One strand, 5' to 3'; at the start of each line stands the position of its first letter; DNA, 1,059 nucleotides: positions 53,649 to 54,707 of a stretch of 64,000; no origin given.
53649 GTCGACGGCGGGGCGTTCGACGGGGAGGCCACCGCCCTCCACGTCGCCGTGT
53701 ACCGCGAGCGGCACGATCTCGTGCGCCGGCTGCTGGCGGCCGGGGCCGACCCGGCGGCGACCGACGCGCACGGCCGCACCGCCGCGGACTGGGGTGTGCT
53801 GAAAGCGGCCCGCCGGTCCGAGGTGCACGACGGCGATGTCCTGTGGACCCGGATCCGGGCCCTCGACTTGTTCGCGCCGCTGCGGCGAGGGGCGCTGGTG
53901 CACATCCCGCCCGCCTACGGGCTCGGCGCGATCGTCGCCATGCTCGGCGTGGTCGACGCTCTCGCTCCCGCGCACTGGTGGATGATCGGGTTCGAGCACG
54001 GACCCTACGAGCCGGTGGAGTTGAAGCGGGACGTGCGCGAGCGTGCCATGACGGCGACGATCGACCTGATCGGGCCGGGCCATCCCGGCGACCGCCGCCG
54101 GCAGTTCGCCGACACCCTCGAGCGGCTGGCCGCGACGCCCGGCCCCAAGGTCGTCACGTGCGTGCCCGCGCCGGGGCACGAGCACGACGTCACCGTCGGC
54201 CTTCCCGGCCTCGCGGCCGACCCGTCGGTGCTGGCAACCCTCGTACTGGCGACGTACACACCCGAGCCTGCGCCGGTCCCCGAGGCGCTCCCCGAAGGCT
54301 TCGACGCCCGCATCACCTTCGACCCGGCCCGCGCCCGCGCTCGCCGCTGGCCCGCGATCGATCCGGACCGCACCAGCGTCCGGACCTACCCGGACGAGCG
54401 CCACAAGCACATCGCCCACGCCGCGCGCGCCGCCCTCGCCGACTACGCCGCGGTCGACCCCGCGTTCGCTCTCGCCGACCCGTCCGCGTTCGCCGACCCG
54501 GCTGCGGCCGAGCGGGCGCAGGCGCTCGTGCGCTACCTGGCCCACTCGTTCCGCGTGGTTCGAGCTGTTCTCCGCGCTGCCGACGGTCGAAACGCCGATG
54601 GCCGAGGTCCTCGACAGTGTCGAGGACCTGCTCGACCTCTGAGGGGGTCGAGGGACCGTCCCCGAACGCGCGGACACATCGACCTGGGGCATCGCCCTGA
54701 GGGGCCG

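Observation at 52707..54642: ECF sigma factor fused to ankyrin repeats and a Walker-A-less F1-ATPase-beta-like domain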

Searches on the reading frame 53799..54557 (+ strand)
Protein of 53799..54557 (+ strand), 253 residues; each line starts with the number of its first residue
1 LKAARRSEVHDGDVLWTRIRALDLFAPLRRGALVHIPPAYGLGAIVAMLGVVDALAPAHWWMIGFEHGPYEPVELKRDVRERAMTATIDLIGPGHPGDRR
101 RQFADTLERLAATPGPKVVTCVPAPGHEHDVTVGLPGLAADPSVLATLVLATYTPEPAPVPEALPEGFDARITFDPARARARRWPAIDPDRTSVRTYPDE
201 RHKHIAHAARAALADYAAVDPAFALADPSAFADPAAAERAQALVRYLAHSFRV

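Call 58: search_protein_representatives(alignment_id=A4)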
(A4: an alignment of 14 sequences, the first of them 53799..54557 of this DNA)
Query: 14 sequences, 294 profile positions. Proteins with E-value up to 0.001 (for the whole library): 816; up to 1e-10: 241; up to 1e-30: 63. The best 150 are listed.
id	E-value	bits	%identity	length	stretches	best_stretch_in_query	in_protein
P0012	1.9e-141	486.7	-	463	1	2-293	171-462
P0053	1.6e-135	467.2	-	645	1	2-293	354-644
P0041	4.0e-127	439.7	-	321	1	2-293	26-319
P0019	2.6e-115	400.9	-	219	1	76-293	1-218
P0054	5.3e-109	380.2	-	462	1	2-293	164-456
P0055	9.9e-88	310.4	-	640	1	2-293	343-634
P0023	8.0e-86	304.1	-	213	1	48-208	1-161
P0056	4.6e-85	301.6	-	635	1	3-293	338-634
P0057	2.8e-83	295.8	-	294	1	2-291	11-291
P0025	4.4e-82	291.8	-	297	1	76-290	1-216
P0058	2.5e-81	289.3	-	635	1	2-293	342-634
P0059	1.7e-78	280.1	-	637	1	3-293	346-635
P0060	2.1e-78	279.8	-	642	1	2-293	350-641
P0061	7.7e-78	277.9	-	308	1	3-293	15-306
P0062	7.1e-76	271.5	-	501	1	3-292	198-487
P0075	3.8e-45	170.6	-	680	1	27-293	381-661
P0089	5.3e-36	140.6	-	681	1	11-293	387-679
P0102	1.7e-32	129.0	-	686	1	17-293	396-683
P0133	4.4e-24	101.4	-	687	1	22-293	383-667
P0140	1.4e-22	96.5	-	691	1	24-293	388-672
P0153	3.8e-20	88.5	-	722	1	24-293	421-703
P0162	1.5e-19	86.5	-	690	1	28-293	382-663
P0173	1.6e-17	79.9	-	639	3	175-229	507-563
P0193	7.4e-16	74.4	-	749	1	20-293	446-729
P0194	8.6e-16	74.2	-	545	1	18-292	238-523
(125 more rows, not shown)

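Call 61: search_protein_families(library=pfam, proteins=[P0055, P0075, P0089, P0133, P0140, P0153, P0162, P0173, P0193, P0194], max_evalue=0.001)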
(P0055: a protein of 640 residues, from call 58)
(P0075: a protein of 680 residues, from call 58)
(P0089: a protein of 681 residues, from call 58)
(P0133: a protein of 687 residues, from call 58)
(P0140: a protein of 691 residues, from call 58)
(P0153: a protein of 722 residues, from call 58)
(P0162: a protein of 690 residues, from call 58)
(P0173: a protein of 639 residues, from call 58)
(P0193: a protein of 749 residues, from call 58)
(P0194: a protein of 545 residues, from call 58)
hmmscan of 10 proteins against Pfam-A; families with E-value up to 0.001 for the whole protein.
P0055 (640 aa): 12 families
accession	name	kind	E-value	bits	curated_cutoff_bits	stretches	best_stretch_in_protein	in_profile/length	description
PF00023.36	Ank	-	3.5e-18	65.1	21.1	2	314-344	2-32/33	Ankyrin repeat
PF12796.13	Ank_2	-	8e-17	62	27.3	2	292-355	8-68/90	Ankyrin repeats (3 copies)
PF08281.18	Sigma70_r4_2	-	1.6e-13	50.5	25.7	1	122-174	2-54/54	Sigma-70, region 4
PF13637.12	Ank_4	-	5.8e-12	46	22.7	2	285-334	1-50/50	Ankyrin repeats (many copies)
PF13857.12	Ank_5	-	5.7e-11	43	27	1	305-352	7-54/56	Ankyrin repeats (many copies)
PF13606.12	Ank_3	-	9.1e-11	41.3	22.3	0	314-340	2-28/30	Ankyrin repeat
PF04545.22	Sigma70_r4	-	1.7e-10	40.7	24.1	1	128-176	2-50/50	Sigma-70, region 4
PF04542.20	Sigma70_r2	-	1.8e-08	34.5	24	1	30-94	3-69/71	Sigma-70 region 2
PF07638.17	Sigma70_ECF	-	1.5e-07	31.9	21.1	1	131-176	136-181/185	ECF sigma factor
PF13384.12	HTH_23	-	1.1e-05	25.5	24.6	1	135-165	6-36/50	Homeodomain-like domain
PF24521.3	Ank_KRIT1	-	1.6e-05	25.1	80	1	282-359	48-130/149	KRIT1 ankyrin-repeats domain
PF13518.12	HTH_28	-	0.00058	20.3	25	0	135-165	1-31/52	Helix-turn-helix domain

P0075 (680 aa): 9 families
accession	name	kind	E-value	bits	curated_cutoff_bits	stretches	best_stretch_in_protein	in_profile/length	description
PF00023.36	Ank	-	2.7e-19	68.6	21.1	1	308-339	1-32/33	Ankyrin repeat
PF12796.13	Ank_2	-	6e-19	68.8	27.3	2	308-360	28-78/90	Ankyrin repeats (3 copies)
PF13637.12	Ank_4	-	2.9e-16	59.6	22.7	2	313-361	1-49/50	Ankyrin repeats (many copies)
PF13606.12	Ank_3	-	2e-15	55.5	22.3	0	308-336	1-29/30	Ankyrin repeat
PF08281.18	Sigma70_r4_2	-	2.8e-12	46.5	25.7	1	117-169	2-54/54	Sigma-70, region 4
PF04545.22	Sigma70_r4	-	3.6e-08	33.2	24.1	1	124-170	3-49/50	Sigma-70, region 4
PF13857.12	Ank_5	-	1.2e-06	29.1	27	1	295-347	1-54/56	Ankyrin repeats (many copies)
PF04542.20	Sigma70_r2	-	1.9e-06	28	24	1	27-90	4-69/71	Sigma-70 region 2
PF07638.17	Sigma70_ECF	-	5.9e-05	23.5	21.1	0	125-170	135-180/185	ECF sigma factor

P0089 (681 aa): 10 families
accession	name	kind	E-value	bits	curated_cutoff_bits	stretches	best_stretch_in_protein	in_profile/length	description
PF12796.13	Ank_2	-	1.3e-25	90.2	27.3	2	252-343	2-88/90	Ankyrin repeats (3 copies)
PF00023.36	Ank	-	7.5e-16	57.8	21.1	1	315-345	2-32/33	Ankyrin repeat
PF13606.12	Ank_3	-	1.4e-12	46.9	22.3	1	315-342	2-29/30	Ankyrin repeat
PF08281.18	Sigma70_r4_2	-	9.5e-12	44.8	25.7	1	123-174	3-54/54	Sigma-70, region 4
PF13637.12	Ank_4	-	1.5e-10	41.5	22.7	1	287-334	2-49/50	Ankyrin repeats (many copies)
PF04545.22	Sigma70_r4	-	1.5e-09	37.7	24.1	1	128-175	2-49/50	Sigma-70, region 4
PF04542.20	Sigma70_r2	-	2.1e-08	34.3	24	1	24-89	1-68/71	Sigma-70 region 2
PF13857.12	Ank_5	-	1.3e-07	32.3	27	1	301-345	1-46/56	Ankyrin repeats (many copies)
PF07638.17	Sigma70_ECF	-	1.2e-05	25.7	21.1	1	75-177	84-182/185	ECF sigma factor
PF00006.31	ATP-synt_ab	-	4.4e-05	23.6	29.5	0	522-594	133-213/213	ATP synthase alpha/beta family, nucleotide-binding domain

P0133 (687 aa): 10 families
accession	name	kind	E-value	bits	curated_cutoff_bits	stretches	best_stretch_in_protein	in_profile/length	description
PF12796.13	Ank_2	-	6.3e-19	68.8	27.3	2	201-308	1-88/90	Ankyrin repeats (3 copies)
PF00023.36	Ank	-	7.8e-18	64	21.1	1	313-344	2-33/33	Ankyrin repeat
PF13857.12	Ank_5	-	4.2e-15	56.1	27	2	299-351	1-54/56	Ankyrin repeats (many copies)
PF13606.12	Ank_3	-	4.5e-14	51.4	22.3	0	246-272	3-29/30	Ankyrin repeat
PF08281.18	Sigma70_r4_2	-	2.6e-11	43.4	25.7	1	121-172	3-54/54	Sigma-70, region 4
PF13637.12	Ank_4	-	6.4e-11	42.6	22.7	1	285-324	2-41/50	Ankyrin repeats (many copies)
PF04545.22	Sigma70_r4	-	3.2e-08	33.4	24.1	1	126-174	2-50/50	Sigma-70, region 4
PF00006.31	ATP-synt_ab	-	1.6e-07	31.6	29.5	1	393-490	1-96/213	ATP synthase alpha/beta family, nucleotide-binding domain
PF04542.20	Sigma70_r2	-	4.8e-07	29.9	24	1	24-90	1-69/71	Sigma-70 region 2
PF24521.3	Ank_KRIT1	-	0.00072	19.7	80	0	246-328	47-133/149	KRIT1 ankyrin-repeats domain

P0140 (691 aa): 10 families
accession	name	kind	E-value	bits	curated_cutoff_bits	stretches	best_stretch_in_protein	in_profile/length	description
PF12796.13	Ank_2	-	2.9e-18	66.7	27.3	2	197-302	2-87/90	Ankyrin repeats (3 copies)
PF13606.12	Ank_3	-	2.5e-15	55.2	22.3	0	308-335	2-29/30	Ankyrin repeat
PF00023.36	Ank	-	2e-14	53.3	21.1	1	308-336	2-30/33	Ankyrin repeat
PF13637.12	Ank_4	-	5.5e-11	42.9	22.7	1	312-357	1-46/50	Ankyrin repeats (many copies)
PF08281.18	Sigma70_r4_2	-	6.6e-10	38.9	25.7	1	115-167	2-54/54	Sigma-70, region 4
PF13857.12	Ank_5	-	6e-09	36.5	27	1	304-346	12-54/56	Ankyrin repeats (many copies)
PF04542.20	Sigma70_r2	-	2.9e-06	27.4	24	1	21-81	1-63/71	Sigma-70 region 2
PF00006.31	ATP-synt_ab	-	3.2e-05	24.1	29.5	0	396-435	1-40/213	ATP synthase alpha/beta family, nucleotide-binding domain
PF04545.22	Sigma70_r4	-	8.9e-05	22.4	24.1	1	120-169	1-50/50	Sigma-70, region 4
PF07638.17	Sigma70_ECF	-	0.00075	19.9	21.1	0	123-169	135-181/185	ECF sigma factor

P0153 (722 aa): 9 families
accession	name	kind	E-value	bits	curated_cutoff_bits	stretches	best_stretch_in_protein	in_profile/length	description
PF12796.13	Ank_2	-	1e-23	84.1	27.3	3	249-338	3-88/90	Ankyrin repeats (3 copies)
PF00006.31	ATP-synt_ab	-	1.9e-16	60.8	29.5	1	429-544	1-113/213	ATP synthase alpha/beta family, nucleotide-binding domain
PF13637.12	Ank_4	-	7.4e-15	55.1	22.7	2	315-362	2-49/50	Ankyrin repeats (many copies)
PF13606.12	Ank_3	-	9.3e-15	53.5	22.3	0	312-337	4-29/30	Ankyrin repeat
PF08281.18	Sigma70_r4_2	-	1.5e-13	50.6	25.7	1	128-180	2-54/54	Sigma-70, region 4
PF00023.36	Ank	-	2.7e-11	43.5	21.1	1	311-341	3-33/33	Ankyrin repeat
PF04545.22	Sigma70_r4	-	5.9e-11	42.1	24.1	1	133-182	1-50/50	Sigma-70, region 4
PF04542.20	Sigma70_r2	-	7.3e-09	35.7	24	1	32-90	1-61/71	Sigma-70 region 2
PF13857.12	Ank_5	-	7.9e-07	29.8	27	1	296-348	1-54/56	Ankyrin repeats (many copies)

P0162 (690 aa): 10 families
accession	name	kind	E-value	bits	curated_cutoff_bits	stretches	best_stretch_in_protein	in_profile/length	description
PF00023.36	Ank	-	1.3e-25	88.4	21.1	2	307-338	2-33/33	Ankyrin repeat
PF12796.13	Ank_2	-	3.2e-23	82.5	27.3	2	297-361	19-81/90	Ankyrin repeats (3 copies)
PF13637.12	Ank_4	-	4.4e-21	74.9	22.7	2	311-356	1-46/50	Ankyrin repeats (many copies)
PF13606.12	Ank_3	-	4.7e-20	69.7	22.3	2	307-335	2-30/30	Ankyrin repeat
PF13857.12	Ank_5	-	2e-13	50.8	27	2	258-314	1-56/56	Ankyrin repeats (many copies)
PF00006.31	ATP-synt_ab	-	1.7e-11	44.7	29.5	1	386-507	1-119/213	ATP synthase alpha/beta family, nucleotide-binding domain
PF08281.18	Sigma70_r4_2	-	4.1e-11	42.8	25.7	1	118-168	2-52/54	Sigma-70, region 4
PF04542.20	Sigma70_r2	-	3.7e-07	30.3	24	1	23-88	2-69/71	Sigma-70 region 2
PF04545.22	Sigma70_r4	-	1.1e-05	25.3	24.1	1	123-171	1-49/50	Sigma-70, region 4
PF07638.17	Sigma70_ECF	-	0.00017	22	21.1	0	112-174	122-183/185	ECF sigma factor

P0173 (639 aa): 10 families
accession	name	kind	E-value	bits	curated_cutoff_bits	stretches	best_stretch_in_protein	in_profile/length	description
PF12796.13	Ank_2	-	1.1e-25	90.4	27.3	2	246-337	1-89/90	Ankyrin repeats (3 copies)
PF00023.36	Ank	-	1.4e-16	60.1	21.1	1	275-304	2-31/33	Ankyrin repeat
PF13606.12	Ank_3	-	1.7e-13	49.7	22.3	0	242-268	2-28/30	Ankyrin repeat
PF00006.31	ATP-synt_ab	-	8e-13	49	29.5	1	387-468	1-85/213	ATP synthase alpha/beta family, nucleotide-binding domain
PF08281.18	Sigma70_r4_2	-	1.6e-12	47.3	25.7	1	118-169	3-54/54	Sigma-70, region 4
PF13637.12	Ank_4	-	2.3e-12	47.3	22.7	2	246-295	1-50/50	Ankyrin repeats (many copies)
PF04542.20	Sigma70_r2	-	1.7e-10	41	24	1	21-88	1-70/71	Sigma-70 region 2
PF13857.12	Ank_5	-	6.2e-10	39.7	27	1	240-282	14-56/56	Ankyrin repeats (many copies)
PF04545.22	Sigma70_r4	-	1.7e-08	34.3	24.1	1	123-171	2-50/50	Sigma-70, region 4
PF07638.17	Sigma70_ECF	-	0.00018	21.9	21.1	1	71-173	83-183/185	ECF sigma factor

P0193 (749 aa): 11 families
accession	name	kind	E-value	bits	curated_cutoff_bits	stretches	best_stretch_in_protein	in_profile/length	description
PF12796.13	Ank_2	-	2.6e-32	111.7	27.3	2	299-371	20-90/90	Ankyrin repeats (3 copies)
PF00023.36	Ank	-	3.2e-29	99.8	21.1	3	342-371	3-32/33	Ankyrin repeat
PF13857.12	Ank_5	-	2.3e-24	85.7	27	2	327-379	1-54/56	Ankyrin repeats (many copies)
PF13606.12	Ank_3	-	2.5e-24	82.8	22.3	3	242-269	2-29/30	Ankyrin repeat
PF00006.31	ATP-synt_ab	-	2.7e-24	86.4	29.5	2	458-571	1-112/213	ATP synthase alpha/beta family, nucleotide-binding domain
PF13637.12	Ank_4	-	1e-19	70.6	22.7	2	246-283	1-38/50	Ankyrin repeats (many copies)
PF08281.18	Sigma70_r4_2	-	3.2e-10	39.9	25.7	1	118-170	2-54/54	Sigma-70, region 4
PF04542.20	Sigma70_r2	-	1.7e-09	37.7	24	1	22-76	1-57/71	Sigma-70 region 2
PF04545.22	Sigma70_r4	-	1.3e-08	34.6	24.1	1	125-171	3-49/50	Sigma-70, region 4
PF24521.3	Ank_KRIT1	-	5.9e-07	29.8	80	0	310-365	20-70/149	KRIT1 ankyrin-repeats domain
PF07638.17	Sigma70_ECF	-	0.00097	19.5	21.1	0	72-174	83-183/185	ECF sigma factor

P0194 (545 aa): 6 families
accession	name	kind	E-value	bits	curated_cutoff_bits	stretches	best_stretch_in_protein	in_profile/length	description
PF00006.31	ATP-synt_ab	-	1.8e-20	74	29.5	1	252-362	1-111/213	ATP synthase alpha/beta family, nucleotide-binding domain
PF04542.20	Sigma70_r2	-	1.8e-09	37.7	24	1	22-76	1-57/71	Sigma-70 region 2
PF08281.18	Sigma70_r4_2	-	7.6e-09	35.5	25.7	1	118-170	2-54/54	Sigma-70, region 4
PF07638.17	Sigma70_ECF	-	2.3e-06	28.1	21.1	1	72-174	83-183/185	ECF sigma factor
PF04545.22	Sigma70_r4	-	5.9e-05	22.9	24.1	1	125-172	3-50/50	Sigma-70, region 4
PF22919.1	ATP-synt_VA_C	-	0.00024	21.5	24.7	0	444-518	8-87/101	C-terminal domain of V and A type ATP synthase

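Call 62: list_cluster_members(proteins=[P0053, P0055, P0075, P0089, P0102, P0133, P0153, P0162, P0193, P0194])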
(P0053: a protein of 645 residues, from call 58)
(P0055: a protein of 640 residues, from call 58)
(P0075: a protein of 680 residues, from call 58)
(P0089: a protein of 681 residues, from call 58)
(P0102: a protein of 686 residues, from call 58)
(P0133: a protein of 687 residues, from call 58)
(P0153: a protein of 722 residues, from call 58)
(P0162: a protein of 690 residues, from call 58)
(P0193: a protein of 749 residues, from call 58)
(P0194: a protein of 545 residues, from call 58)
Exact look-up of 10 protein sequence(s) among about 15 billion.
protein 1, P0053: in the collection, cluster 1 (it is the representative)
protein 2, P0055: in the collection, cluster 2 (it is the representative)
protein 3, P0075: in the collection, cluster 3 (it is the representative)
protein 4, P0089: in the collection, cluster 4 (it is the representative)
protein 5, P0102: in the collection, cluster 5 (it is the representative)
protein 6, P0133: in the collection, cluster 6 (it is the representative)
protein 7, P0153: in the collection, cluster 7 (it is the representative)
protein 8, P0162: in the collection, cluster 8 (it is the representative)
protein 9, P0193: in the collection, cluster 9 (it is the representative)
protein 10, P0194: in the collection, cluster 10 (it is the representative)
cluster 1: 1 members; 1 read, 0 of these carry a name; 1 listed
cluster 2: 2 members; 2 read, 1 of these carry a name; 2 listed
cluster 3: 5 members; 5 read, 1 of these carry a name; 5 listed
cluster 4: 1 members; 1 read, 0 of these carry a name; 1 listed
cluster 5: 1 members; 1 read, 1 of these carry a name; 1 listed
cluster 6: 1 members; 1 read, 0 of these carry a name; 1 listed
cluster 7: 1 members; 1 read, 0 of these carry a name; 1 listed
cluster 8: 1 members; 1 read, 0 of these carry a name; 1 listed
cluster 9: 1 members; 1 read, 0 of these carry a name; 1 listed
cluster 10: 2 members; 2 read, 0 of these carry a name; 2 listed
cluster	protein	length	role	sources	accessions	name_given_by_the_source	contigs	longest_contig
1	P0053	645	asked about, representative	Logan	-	-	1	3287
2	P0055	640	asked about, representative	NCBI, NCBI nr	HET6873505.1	MAG TPA: sigma-70 family RNA polymerase sigma factor, partial [Acidimicrobiales bacterium] | sigma-70 family RNA polymerase sigma factor [Acidimicrobiales bacterium]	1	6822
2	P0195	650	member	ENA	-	-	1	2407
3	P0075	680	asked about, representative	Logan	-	-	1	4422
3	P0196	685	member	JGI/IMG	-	RNA polymerase sigma factor (sigma-70 family)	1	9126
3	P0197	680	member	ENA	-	-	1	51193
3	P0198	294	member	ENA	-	-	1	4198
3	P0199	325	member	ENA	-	-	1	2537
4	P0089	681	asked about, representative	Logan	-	-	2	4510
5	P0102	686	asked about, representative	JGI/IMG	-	RNA polymerase sigma factor (sigma-70 family)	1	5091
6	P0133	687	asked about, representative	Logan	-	-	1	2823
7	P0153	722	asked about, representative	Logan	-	-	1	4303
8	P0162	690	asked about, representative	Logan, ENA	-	-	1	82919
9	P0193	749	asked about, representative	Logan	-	-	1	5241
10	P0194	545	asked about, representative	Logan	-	-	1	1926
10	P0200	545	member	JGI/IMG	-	-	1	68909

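Call 67: search_protein_families(library=padloc, proteins=[P0153, P0193, P0194, P0089], max_evalue=0.01)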
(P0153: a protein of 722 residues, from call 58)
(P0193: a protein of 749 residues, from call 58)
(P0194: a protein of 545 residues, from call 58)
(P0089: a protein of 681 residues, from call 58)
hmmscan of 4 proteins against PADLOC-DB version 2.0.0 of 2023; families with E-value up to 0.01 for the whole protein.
P0153 (722 aa): 2 families
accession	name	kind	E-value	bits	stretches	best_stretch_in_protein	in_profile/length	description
PDLC04783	PDC-M72A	-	3.2e-17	60.9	1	248-378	235-364/392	-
PDLC02908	Ankyrin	-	0.00013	18.4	1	246-346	739-839/880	-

P0193 (749 aa): 3 families
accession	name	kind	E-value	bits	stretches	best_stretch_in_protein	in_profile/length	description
PDLC04783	PDC-M72A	-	5.3e-23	79.9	2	289-384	277-372/392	-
PDLC02908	Ankyrin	-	5.7e-13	46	1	290-380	751-842/880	-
PDLC02203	MzaA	-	4.3e-06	23.3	1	318-402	21-102/683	-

P0194 (545 aa): 0 families

P0089 (681 aa): 2 families
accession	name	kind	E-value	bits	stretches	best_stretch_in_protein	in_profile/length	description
PDLC04783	PDC-M72A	-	3.1e-15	54.3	1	248-346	231-327/392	-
PDLC02908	Ankyrin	-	2.5e-09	34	2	298-358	752-810/880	-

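Call 68: search_protein_families(library=ncbifam, proteins=[P0153, P0193, P0194], max_evalue=1e-8)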
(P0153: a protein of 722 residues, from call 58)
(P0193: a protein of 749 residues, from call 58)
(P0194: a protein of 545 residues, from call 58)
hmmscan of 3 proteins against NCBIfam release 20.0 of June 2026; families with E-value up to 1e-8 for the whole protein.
P0153 (722 aa): 58 families (the best 25 are shown)
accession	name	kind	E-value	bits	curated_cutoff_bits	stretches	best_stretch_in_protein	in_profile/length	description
TIGR01039.1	atpD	equivalog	2.5e-44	151.8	462.85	2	574-720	304-452/462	F0F1 ATP synthase subunit beta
TIGR03305.1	alt_F1F0_F1_bet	exception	5.2e-44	150.7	752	2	582-720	306-446/449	alternate F1F0 ATPase, F1 subunit beta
NF007225.0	PRK09643.1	equivalog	2.1e-32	112.5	190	1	22-195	22-193/204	RNA polymerase sigma factor SigM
NF045858.1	glide_MMOB1670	exception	3.4e-32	111.9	850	1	584-721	545-684/705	MMOB1670 family gliding motility ATPase complex subunit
NF045934.1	MSC_0618_beta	exception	1.3e-25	90.2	570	1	581-719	306-446/451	MSC_0618 family F1-like ATPase beta subunit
NF007223.0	PRK09641.1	equivalog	1.2e-24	87.2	209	1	15-183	6-183/187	RNA polymerase sigma factor SigW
NF009171.0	PRK12518.1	equivalog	9.3e-22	77.8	208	1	8-183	11-183/191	RNA polymerase sigma factor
TIGR02937.1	sigma70-ECF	superfamily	1.4e-21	76.8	42.9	1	27-182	1-163/165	sigma-70 family RNA polymerase sigma factor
TIGR02546.1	III_secr_ATP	equivalog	2e-21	76.2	604.75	1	377-544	71-244/423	type III secretion system ATPase SctN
NF004113.0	PRK05602.1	equivalog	5.2e-20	72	208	1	8-189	29-206/211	RNA polymerase sigma factor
TIGR03498.1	FliI_clade3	equivalog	8.1e-20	70.9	587.45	1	424-544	122-238/418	flagellar protein export ATPase FliI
TIGR03496.1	FliI_clade1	equivalog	9.5e-20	70.8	619.1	1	377-544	64-235/414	flagellar protein export ATPase FliI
TIGR03497.1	FliI_clade2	equivalog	3.5e-19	69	629.8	1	377-544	64-235/413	flagellar protein export ATPase FliI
TIGR02983.1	SigE-fam_strep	subfamily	3.9e-19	69.1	141.55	1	25-183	4-157/162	SigE family RNA polymerase sigma factor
NF008888.0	PRK11922.1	equivalog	4e-19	69.2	204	1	12-185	18-197/231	RNA polymerase sigma factor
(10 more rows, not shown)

P0193 (749 aa): 65 families (the best 25 are shown)
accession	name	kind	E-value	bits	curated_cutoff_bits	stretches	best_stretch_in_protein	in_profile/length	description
TIGR01039.1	atpD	equivalog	7.1e-76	255.8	462.85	2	593-748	294-454/462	F0F1 ATP synthase subunit beta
TIGR03305.1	alt_F1F0_F1_bet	exception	1.7e-56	191.8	752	2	399-572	67-240/449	alternate F1F0 ATPase, F1 subunit beta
NF045858.1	glide_MMOB1670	exception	6.5e-48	163.9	850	2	596-748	530-685/705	MMOB1670 family gliding motility ATPase complex subunit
NF045934.1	MSC_0618_beta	exception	1.1e-43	149.7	570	2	594-746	290-447/451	MSC_0618 family F1-like ATPase beta subunit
TIGR03496.1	FliI_clade1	equivalog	1.1e-30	106.9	619.1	1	402-571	69-234/414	flagellar protein export ATPase FliI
TIGR02546.1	III_secr_ATP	equivalog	3.4e-29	101.8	604.75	1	404-571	78-243/423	type III secretion system ATPase SctN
TIGR01026.1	fliI_yscN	subfamily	1.8e-28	99.5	379.5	1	405-571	98-260/440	FliI/YscN family ATPase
NF007223.0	PRK09641.1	equivalog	5.8e-27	94.7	209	1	8-174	9-184/187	RNA polymerase sigma factor SigW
TIGR03498.1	FliI_clade3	equivalog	1.3e-25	89.9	587.45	1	405-572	74-238/418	flagellar protein export ATPase FliI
NF004113.0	PRK05602.1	equivalog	4.4e-24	85.3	208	1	7-177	35-204/211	RNA polymerase sigma factor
TIGR02948.1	SigW_bacill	equivalog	7.7e-24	84.8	243.1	1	7-174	8-184/187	RNA polymerase sigma factor SigW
NF006012.0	PRK08149.1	equivalog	1.2e-23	83.8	594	1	406-572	86-252/431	type III secretion system ATPase SctN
TIGR03497.1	FliI_clade2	equivalog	1.3e-23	83.7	629.8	1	404-571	71-234/413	flagellar protein export ATPase FliI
NF005535.1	PRK07196.1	equivalog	7e-23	81.3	715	1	402-572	89-255/434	flagellar protein export ATPase FliI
NF005295.0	PRK06820.1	equivalog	1.6e-22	80.1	690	1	405-572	99-261/440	EscN/YscN/HrcN family type III secretion system ATPase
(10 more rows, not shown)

P0194 (545 aa): 66 families (the best 25 are shown)
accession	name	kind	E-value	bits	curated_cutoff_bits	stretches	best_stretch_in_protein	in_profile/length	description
TIGR01039.1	atpD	equivalog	1.7e-78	264.5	462.85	2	374-543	280-454/462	F0F1 ATP synthase subunit beta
TIGR03305.1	alt_F1F0_F1_bet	exception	8.7e-57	192.8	752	2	190-363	63-239/449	alternate F1F0 ATPase, F1 subunit beta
NF045858.1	glide_MMOB1670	exception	3.9e-49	167.9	850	2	386-543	523-685/705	MMOB1670 family gliding motility ATPase complex subunit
NF045934.1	MSC_0618_beta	exception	4.9e-49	167.4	570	2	387-542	288-448/451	MSC_0618 family F1-like ATPase beta subunit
TIGR02546.1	III_secr_ATP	equivalog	2.3e-34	118.8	604.75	2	181-369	60-247/423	type III secretion system ATPase SctN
TIGR03496.1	FliI_clade1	equivalog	3.5e-30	105.1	619.1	2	174-362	46-233/414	flagellar protein export ATPase FliI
TIGR03498.1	FliI_clade3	equivalog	7.1e-29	100.7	587.45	2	180-368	54-240/418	flagellar protein export ATPase FliI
TIGR01026.1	fliI_yscN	subfamily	4.5e-28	98.2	379.5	2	127-368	24-263/440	FliI/YscN family ATPase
NF007223.0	PRK09641.1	equivalog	7.6e-28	97.6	209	1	4-174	5-184/187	RNA polymerase sigma factor SigW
TIGR03497.1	FliI_clade2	equivalog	6e-26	91.3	629.8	2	185-367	57-236/413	flagellar protein export ATPase FliI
NF007225.0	PRK09643.1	equivalog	8.8e-26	90.9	190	1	5-189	15-196/204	RNA polymerase sigma factor SigM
NF006012.0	PRK08149.1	equivalog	9.5e-26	90.7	594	2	188-374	73-260/431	type III secretion system ATPase SctN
NF006575.0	PRK09099.1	subfamily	1.7e-24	86.4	706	1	184-369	84-266/443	type III secretion system ATPase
NF009171.0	PRK12518.1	equivalog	2e-24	86.5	208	1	5-173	15-183/191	RNA polymerase sigma factor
NF008888.0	PRK11922.1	equivalog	4.4e-24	85.4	204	1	5-182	18-204/231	RNA polymerase sigma factor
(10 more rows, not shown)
